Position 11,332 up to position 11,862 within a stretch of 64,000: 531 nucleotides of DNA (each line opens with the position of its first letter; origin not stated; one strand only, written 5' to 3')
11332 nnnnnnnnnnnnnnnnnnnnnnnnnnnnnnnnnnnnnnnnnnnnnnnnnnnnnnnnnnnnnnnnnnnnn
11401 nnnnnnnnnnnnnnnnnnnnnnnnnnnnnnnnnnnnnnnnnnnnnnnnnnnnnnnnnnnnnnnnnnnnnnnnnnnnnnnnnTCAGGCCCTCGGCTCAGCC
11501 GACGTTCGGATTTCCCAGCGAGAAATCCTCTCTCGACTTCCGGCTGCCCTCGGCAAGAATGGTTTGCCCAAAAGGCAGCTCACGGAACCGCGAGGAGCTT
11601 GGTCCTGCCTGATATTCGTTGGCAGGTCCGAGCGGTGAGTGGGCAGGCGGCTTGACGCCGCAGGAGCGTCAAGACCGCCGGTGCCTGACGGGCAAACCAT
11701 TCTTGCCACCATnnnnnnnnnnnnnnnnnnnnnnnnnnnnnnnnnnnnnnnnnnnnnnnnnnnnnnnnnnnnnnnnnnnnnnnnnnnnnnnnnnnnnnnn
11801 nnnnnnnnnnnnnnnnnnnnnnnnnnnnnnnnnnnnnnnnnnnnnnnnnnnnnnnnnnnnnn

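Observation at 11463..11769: GC-rich 307-bp imperfect palindrome between the CAAX protease gene and nifS: candidate structured ncRNA or MITE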

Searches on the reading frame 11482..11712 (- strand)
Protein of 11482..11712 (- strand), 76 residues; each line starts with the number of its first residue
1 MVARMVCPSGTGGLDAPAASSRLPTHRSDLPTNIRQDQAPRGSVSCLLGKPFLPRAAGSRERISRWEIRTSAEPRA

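Call 10: search_protein_families(library=pfam, proteins=[window:11482-11712:-], max_evalue=0.01)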
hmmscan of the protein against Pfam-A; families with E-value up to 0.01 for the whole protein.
window:11482-11712:- (76 aa): 0 families

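Call 23: find_homologous_proteins(query=window:11482-11712:-, max_evalue=1)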
Query window:11482-11712:-: 3 candidates shared short words with the query, none scored E <= 1.
